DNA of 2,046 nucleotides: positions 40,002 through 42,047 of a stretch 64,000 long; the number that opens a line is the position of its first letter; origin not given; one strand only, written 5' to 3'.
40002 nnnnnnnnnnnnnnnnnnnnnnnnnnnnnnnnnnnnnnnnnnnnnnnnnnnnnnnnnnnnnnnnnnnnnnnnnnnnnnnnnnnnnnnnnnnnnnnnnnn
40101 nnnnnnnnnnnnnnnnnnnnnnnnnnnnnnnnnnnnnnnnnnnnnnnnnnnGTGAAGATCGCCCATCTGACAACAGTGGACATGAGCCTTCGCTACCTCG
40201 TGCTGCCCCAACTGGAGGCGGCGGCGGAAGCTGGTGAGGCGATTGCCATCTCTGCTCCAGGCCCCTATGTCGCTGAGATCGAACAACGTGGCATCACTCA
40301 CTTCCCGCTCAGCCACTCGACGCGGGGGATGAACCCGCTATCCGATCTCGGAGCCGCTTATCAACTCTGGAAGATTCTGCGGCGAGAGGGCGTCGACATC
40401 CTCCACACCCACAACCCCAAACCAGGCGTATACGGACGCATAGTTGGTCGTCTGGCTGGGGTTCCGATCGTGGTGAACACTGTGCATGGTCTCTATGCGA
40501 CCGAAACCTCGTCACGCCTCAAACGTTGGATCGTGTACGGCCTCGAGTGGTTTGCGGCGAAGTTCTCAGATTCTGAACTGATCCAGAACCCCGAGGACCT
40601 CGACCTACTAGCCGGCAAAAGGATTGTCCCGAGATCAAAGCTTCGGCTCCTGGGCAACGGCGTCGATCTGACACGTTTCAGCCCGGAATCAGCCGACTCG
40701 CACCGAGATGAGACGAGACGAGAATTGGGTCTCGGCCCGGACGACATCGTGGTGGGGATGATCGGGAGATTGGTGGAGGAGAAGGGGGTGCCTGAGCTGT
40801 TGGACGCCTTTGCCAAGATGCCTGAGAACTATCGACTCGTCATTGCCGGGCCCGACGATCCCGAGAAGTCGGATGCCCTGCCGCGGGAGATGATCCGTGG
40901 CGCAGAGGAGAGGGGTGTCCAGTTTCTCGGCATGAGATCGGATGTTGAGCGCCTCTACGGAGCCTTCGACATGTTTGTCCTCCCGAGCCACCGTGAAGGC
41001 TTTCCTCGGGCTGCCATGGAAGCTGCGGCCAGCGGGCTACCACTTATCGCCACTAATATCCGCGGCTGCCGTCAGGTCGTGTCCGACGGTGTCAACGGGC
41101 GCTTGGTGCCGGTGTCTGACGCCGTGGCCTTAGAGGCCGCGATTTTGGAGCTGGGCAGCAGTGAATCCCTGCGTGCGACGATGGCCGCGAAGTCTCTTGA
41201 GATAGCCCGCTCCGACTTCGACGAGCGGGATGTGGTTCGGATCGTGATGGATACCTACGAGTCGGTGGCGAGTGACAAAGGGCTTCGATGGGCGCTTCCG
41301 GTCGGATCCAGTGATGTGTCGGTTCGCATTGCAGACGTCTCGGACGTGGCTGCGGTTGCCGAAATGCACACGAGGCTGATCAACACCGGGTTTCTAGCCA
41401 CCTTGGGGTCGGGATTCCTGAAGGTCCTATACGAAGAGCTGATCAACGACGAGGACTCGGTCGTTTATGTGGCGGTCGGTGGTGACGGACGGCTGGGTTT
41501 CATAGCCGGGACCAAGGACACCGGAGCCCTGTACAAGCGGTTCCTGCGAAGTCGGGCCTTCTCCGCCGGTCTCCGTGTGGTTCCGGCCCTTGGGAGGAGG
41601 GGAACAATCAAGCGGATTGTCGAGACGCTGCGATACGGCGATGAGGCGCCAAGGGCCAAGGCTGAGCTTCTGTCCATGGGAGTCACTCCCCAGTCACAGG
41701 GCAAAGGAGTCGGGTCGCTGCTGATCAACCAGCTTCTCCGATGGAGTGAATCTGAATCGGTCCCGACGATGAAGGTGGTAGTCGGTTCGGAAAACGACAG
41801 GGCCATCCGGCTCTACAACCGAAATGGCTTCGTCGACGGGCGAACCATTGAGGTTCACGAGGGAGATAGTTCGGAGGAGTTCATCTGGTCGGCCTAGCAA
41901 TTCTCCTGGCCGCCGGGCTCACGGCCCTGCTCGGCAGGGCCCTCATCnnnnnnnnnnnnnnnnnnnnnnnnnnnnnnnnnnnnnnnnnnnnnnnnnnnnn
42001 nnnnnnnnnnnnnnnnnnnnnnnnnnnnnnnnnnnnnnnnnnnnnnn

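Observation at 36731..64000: Large Wzx/Wzy-type surface-glycan locus next to an SLH-anchored protein, candidate cell-wall polymer or surface-protein glycosylation system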

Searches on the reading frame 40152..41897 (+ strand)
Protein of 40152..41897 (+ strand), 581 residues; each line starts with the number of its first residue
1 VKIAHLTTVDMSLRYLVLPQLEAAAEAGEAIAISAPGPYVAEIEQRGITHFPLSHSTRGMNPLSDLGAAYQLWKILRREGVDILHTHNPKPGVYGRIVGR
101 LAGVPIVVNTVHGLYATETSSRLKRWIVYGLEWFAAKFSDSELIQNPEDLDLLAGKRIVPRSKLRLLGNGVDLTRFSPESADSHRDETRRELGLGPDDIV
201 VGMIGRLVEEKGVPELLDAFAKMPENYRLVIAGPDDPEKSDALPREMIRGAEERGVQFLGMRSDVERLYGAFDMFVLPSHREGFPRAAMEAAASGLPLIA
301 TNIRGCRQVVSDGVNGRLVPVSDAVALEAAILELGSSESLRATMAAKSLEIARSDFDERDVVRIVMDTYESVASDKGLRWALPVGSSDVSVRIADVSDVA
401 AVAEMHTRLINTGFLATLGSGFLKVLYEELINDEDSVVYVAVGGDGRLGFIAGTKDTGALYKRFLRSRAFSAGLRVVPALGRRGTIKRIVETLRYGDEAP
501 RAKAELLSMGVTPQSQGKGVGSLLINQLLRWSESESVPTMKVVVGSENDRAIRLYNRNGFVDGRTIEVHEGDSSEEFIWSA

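Call 4: search_protein_families(library=pfam, proteins=[window:40152-41897:+], max_evalue=0.001)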
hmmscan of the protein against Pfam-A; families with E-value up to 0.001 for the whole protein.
window:40152-41897:+ (581 aa): 10 families
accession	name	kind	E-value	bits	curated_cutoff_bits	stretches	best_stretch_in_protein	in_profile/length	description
PF00534.26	Glycos_transf_1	-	1.4e-33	116.2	26.4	1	185-346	2-167/172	Glycosyl transferases group 1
PF13692.12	Glyco_trans_1_4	-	4.8e-32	111.6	27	1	200-334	3-139/142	Glycosyl transferases group 1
PF13439.12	Glyco_transf_4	-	2.8e-15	57.2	28.5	1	31-175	22-170/170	Glycosyltransferase Family 4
PF13579.12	Glyco_trans_4_4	-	1.6e-12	48.5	29.7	1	24-170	14-158/158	Glycosyl transferase 4-like domain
PF13477.12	Glyco_trans_4_2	-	9.6e-12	45.7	23.4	1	6-127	5-124/139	Glycosyl transferase 4-like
PF00583.31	Acetyltransf_1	-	4.5e-11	43.5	20.7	1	493-560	48-116/116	Acetyltransferase (GNAT) family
PF13508.13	Acetyltransf_7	-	1.7e-10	41.5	27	1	490-561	15-83/84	Acetyltransferase (GNAT) domain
PF20706.3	GT4-conflict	-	2.8e-08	33.6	26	1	174-317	175-327/385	Family 4 Glycosyltransferase in conflict systems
PF08445.16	FR47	-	6.6e-05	23.3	22.1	1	504-560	22-77/86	FR47-like protein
PF13673.13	Acetyltransf_10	-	7.2e-05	23.2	23.6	1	507-562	55-109/128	Acetyltransferase (GNAT) domain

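Call 11: search_protein_families(library=ncbifam, proteins=[window:40152-41897:+], max_evalue=0.01)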
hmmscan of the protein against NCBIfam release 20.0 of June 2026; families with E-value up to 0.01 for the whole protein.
window:40152-41897:+ (581 aa): 55 families (the best 25 are shown)
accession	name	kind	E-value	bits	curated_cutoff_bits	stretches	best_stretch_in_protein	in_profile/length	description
TIGR03088.1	stp2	hypoth_equivalog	2.8e-40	138.5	409.05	1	63-371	64-372/374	TIGR03088 family PEP-CTERM/XrtA system glycosyltransferase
TIGR03999.1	thiol_BshA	equivalog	3e-26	92.2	273.7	1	62-372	66-373/375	N-acetyl-alpha-D-glucosaminyl L-malate synthase BshA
NF047684.1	TeichurnBiosyTuaC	equivalog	5e-23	81.7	550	1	164-373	187-390/391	teichuronic acid biosynthesis protein TuaC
TIGR03449.1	mycothiol_MshA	equivalog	3.8e-22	78.8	462.5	1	82-371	104-402/406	D-inositol-3-phosphate glycosyltransferase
TIGR02149.1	glgA_Coryne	subfamily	1.6e-20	73.6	302.4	1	81-324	84-336/391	glycogen synthase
NF041876.1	EPS_EpsE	equivalog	5.6e-20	71.9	400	1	168-359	192-383/389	exopolysaccharide biosynthesis GT4 family glycosyltransferase EpsE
NF053787.1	GlcN_PG_synth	equivalog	8.3e-19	67.6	480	1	165-372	167-359/361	N-acetylglucosaminyl phosphatidylglycerol synthase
TIGR04063.1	stp3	hypoth_equivalog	9.1e-17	61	442.05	1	70-370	82-393/397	TIGR04063 family PEP-CTERM/XrtA system glycosyltransferase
TIGR04157.1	glyco_rSAM_CFB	subfamily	1.3e-16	60.7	400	1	151-323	182-352/406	TIGR04157 family glycosyltransferase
TIGR04047.1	MSMEG_0565_glyc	hypoth_equivalog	5.7e-15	55.3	259.85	1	165-348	162-351/373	MSMEG_0565 family glycosyltransferase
NF038011.1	PelF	equivalog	1.3e-13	50.9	100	1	161-341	279-461/489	GT4 family glycosyltransferase PelF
NF038229.1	Glyco4_Geo_Pelo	equivalog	6.6e-13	48.4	400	1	211-372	174-336/338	GPMC system family 4 glycosyltransferase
TIGR02472.1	sucr_P_syn_N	equivalog_domain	2.4e-11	43.1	576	1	274-356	343-425/439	sucrose-phosphate synthase, putative, glycosyltransferase domain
NF038298.1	EPS_HpsO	equivalog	1.8e-10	40.2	575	1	129-372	137-387/388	hormogonium polysaccharide biosynthesis glycosyltransferase HpsO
TIGR02095.1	glgA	subfamily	1.9e-10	40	328.45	1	183-315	277-412/477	glycogen/starch synthase, ADP-glucose type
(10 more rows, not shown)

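Call 90: find_related_loci(query=A5, collection=metagenome_contigs, flank=10000)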
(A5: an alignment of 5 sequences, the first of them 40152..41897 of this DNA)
Query A5 (581 aa) in metagenome_contigs; peptide patterns used: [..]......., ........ (x = any residue, [..] = any of these).
600 stretches matched a pattern (row limit reached: there are more); 524 encode a relative of the query (tblastn E <= 1e-3); the best 80 are kept; 80 distinct loci.
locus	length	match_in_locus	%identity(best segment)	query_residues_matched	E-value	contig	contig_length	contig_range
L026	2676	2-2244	59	1-579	0e+0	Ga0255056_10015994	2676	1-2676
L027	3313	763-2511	58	1-581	0e+0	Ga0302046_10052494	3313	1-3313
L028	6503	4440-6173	59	1-579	0e+0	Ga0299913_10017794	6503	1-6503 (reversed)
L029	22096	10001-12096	56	1-579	0e+0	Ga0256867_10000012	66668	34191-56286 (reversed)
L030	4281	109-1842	56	1-579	0e+0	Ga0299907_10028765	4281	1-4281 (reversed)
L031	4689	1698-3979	56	1-581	0e+0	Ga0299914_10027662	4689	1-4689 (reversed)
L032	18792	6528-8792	54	1-579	0e+0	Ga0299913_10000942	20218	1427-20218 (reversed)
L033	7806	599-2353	54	1-579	0e+0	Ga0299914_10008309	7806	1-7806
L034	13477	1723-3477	54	1-579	0e+0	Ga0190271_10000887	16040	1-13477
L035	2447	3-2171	54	1-579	0e+0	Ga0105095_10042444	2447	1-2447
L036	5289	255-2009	54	1-579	0e+0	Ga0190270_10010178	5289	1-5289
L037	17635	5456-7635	53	1-579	0e+0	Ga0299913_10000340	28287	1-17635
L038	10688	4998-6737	54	1-578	0e+0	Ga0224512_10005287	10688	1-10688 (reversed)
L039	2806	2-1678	55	20-579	0e+0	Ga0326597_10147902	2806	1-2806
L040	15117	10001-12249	53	2-580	0e+0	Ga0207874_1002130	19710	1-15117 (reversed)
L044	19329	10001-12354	53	1-579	0e+0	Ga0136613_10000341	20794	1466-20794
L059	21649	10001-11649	64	1-377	3e-150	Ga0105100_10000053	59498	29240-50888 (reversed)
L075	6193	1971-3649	58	1-380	2e-131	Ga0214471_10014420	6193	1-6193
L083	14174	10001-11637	57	1-378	7e-129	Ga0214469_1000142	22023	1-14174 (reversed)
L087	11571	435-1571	57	1-378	2e-127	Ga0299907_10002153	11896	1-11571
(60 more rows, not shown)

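Call 96: search_protein_families(library=pfam, proteins=[L044:12443-13279:+, L044:13276-14160:+, L044:14471-16426:-, L087:2067-3191:+, L087:3188-3871:+, L087:4186-5520:+, L087:5605-6621:-, L087:6624-8039:-, L087:8066-9436:-, L075:3765-5525:-], max_evalue=0.01)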
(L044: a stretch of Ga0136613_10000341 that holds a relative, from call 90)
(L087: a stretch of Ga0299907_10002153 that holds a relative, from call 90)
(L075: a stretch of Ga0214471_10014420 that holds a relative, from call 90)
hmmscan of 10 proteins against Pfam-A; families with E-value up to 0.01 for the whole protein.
L044:12443-13279:+ (278 aa): 2 families
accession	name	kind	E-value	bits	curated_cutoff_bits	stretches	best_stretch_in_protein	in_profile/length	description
PF12146.15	Hydrolase_4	-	1.5e-07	31.5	27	1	54-147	18-115/239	Serine aminopeptidase, S33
PF12697.13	Abhydrolase_6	-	0.0002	22.5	26.3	1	61-234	21-188/217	Alpha/beta hydrolase family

L044:13276-14160:+ (294 aa): 2 families
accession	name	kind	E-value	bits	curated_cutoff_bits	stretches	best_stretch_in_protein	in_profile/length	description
PF12697.13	Abhydrolase_6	-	6.8e-05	24.1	26.3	1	57-237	19-189/217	Alpha/beta hydrolase family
PF12146.15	Hydrolase_4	-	0.0064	16.3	27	1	57-165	22-133/239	Serine aminopeptidase, S33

L044:14471-16426:- (651 aa): 1 family
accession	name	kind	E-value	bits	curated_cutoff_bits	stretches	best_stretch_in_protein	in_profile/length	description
PF00395.25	SLH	-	9.1e-10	38.8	20.8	1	544-585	2-44/44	S-layer homology domain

L087:2067-3191:+ (374 aa): 3 families
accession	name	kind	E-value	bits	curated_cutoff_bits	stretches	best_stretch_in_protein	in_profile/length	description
PF21360.3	PylC-like_N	-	4.1e-26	91.4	27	1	57-154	1-96/96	PylC-like, N-terminal domain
PF15632.11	ATPgrasp_Ter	-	1.7e-14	54.2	29.1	1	229-349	5-115/131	ATP-grasp in the biosynthetic pathway with Ter operon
PF02655.19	ATP-grasp_3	-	5e-12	46.6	23.2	1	165-321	2-159/160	ATP-grasp domain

L087:3188-3871:+ (227 aa): 3 families
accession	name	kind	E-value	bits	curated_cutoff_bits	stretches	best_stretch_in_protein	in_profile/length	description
PF00702.32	Hydrolase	-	2.9e-11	44.5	26.4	1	2-178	1-185/191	haloacid dehalogenase-like hydrolase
PF13419.12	HAD_2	-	1.2e-07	32.4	23.8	1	5-179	1-167/178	Haloacid dehalogenase-like hydrolase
PF12710.13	HAD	-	0.00011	23.1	27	1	5-143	1-146/189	haloacid dehalogenase-like hydrolase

L087:4186-5520:+ (444 aa): 1 family
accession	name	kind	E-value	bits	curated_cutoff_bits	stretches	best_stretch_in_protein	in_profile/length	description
PF00395.25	SLH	-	3.6e-10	40.1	20.8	0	41-85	2-44/44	S-layer homology domain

L087:5605-6621:- (338 aa): 2 families
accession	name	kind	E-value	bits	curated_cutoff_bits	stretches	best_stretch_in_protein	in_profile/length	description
PF04914.18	DltD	-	1e-05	25.5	22.7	1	239-304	252-317/348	DltD protein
PF13472.12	Lipase_GDSL_2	-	2.7e-05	25.2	32.9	1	234-320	87-167/178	GDSL-like Lipase/Acylhydrolase family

L087:6624-8039:- (471 aa): 1 family
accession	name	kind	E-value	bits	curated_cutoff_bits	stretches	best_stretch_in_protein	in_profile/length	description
PF03062.24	MBOAT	-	8.2e-30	104.7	27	1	149-351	80-301/337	MBOAT, membrane-bound O-acyltransferase family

L087:8066-9436:- (456 aa): 0 families

L075:3765-5525:- (586 aa): 2 families
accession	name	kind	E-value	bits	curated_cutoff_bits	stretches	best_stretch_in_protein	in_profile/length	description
PF00395.25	SLH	-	1.3e-14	54.3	20.8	2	423-462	4-44/44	S-layer homology domain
PF07676.18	PD40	-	1.1e-06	28.9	20.9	0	59-88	15-37/38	WD40-like Beta Propeller Repeat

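Call 101: search_protein_families(library=pfam, proteins=[L029:8210-10357:+, L029:5622-6311:+, L029:6768-7529:-, L029:7582-8346:-, L083:5771-6388:-, L083:7741-8373:-, L083:8357-10507:+, L059:8363-9064:-, L083:6490-6933:+, L083:7009-7494:+], max_evalue=0.01)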
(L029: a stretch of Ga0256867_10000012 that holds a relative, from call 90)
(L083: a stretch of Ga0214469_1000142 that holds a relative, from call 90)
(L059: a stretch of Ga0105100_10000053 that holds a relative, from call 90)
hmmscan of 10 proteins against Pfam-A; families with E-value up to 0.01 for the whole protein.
L029:8210-10357:+ (715 aa): 7 families
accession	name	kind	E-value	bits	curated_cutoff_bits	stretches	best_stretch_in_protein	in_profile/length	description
PF00534.26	Glycos_transf_1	-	5.4e-29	101.4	26.4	1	540-691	12-171/172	Glycosyl transferases group 1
PF13692.12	Glyco_trans_1_4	-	1e-28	100.8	27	1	545-676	3-140/142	Glycosyl transferases group 1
PF14907.12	NTP_transf_5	-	2.6e-25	89.9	31.2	1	51-277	23-245/249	Uncharacterised nucleotidyltransferase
PF13439.12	Glyco_transf_4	-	1.8e-10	41.5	28.5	1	377-515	3-153/170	Glycosyltransferase Family 4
PF13579.12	Glyco_trans_4_4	-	1.3e-09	39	29.7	1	377-513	2-145/158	Glycosyl transferase 4-like domain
PF20706.3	GT4-conflict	-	2.5e-06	27.2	26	1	489-654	140-322/385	Family 4 Glycosyltransferase in conflict systems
PF13524.12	Glyco_trans_1_2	-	0.0019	18.6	25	1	624-705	61-141/144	Glycosyl transferase-like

L029:5622-6311:+ (229 aa): 0 families

L029:6768-7529:- (253 aa): 0 families

L029:7582-8346:- (254 aa): 2 families
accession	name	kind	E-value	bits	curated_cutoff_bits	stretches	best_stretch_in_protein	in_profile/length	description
PF00196.25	GerE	-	2.3e-15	56.4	23.5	1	184-236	2-54/57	Bacterial regulatory proteins, luxR family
PF08281.18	Sigma70_r4_2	-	1.7e-06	28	25.7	1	178-227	4-54/54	Sigma-70, region 4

L083:5771-6388:- (205 aa): 0 families

L083:7741-8373:- (210 aa): 3 families
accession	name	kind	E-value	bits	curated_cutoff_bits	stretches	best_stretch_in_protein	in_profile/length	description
PF00196.25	GerE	-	6.8e-16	58.1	23.5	1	139-191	2-54/57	Bacterial regulatory proteins, luxR family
PF08281.18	Sigma70_r4_2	-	2.7e-07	30.6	25.7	1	136-182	7-54/54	Sigma-70, region 4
PF04545.22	Sigma70_r4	-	0.0043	17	24.1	0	136-182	1-48/50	Sigma-70, region 4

L083:8357-10507:+ (716 aa): 7 families
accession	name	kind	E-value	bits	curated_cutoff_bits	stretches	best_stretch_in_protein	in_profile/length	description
PF00534.26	Glycos_transf_1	-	1.6e-27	96.6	26.4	1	543-692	14-171/172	Glycosyl transferases group 1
PF13692.12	Glyco_trans_1_4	-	4e-27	95.7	27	1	546-676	3-139/142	Glycosyl transferases group 1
PF14907.12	NTP_transf_5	-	1.2e-24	87.7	31.2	1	74-282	43-248/249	Uncharacterised nucleotidyltransferase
PF13439.12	Glyco_transf_4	-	7.5e-12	46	28.5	1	379-528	3-165/170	Glycosyltransferase Family 4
PF13579.12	Glyco_trans_4_4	-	7.9e-11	43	29.7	1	379-514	2-145/158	Glycosyl transferase 4-like domain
PF20706.3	GT4-conflict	-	2.2e-08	33.9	26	1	491-697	141-358/385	Family 4 Glycosyltransferase in conflict systems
PF13524.12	Glyco_trans_1_2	-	9e-05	22.9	25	1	617-706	49-141/144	Glycosyl transferase-like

L059:8363-9064:- (233 aa): 1 family
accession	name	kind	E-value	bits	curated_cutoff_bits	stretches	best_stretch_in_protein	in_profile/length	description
PF04264.18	YceI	-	7.7e-50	169.6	23.7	1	64-229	1-150/150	YceI-like domain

L083:6490-6933:+ (147 aa): 0 families

L083:7009-7494:+ (161 aa): 0 families

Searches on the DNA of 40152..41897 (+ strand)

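Call 102: search_rna_families(sources=[L029, L059, L060, L083], threshold=gathering)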
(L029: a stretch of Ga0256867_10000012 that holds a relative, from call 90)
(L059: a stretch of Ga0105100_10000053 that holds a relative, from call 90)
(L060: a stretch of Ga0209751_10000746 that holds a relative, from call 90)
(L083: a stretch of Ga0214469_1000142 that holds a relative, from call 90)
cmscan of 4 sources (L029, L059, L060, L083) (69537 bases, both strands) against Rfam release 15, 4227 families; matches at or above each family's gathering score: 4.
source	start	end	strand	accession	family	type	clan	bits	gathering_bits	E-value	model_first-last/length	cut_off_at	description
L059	6184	6350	+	RF00234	glmS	Cis-reg; riboswitch;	-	100.1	37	3.4e-22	1-167/167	no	glmS glucosamine-6-phosphate activated ribozyme aptamer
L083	3703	3864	+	RF00234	glmS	Cis-reg; riboswitch;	-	98.9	37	7.6e-22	1-167/167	no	glmS glucosamine-6-phosphate activated ribozyme aptamer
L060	6417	6570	+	RF00234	glmS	Cis-reg; riboswitch;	-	98.6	37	9.1e-22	1-167/167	no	glmS glucosamine-6-phosphate activated ribozyme aptamer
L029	3535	3690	+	RF00234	glmS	Cis-reg; riboswitch;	-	98.2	37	1.1e-21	1-167/167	no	glmS glucosamine-6-phosphate activated ribozyme aptamer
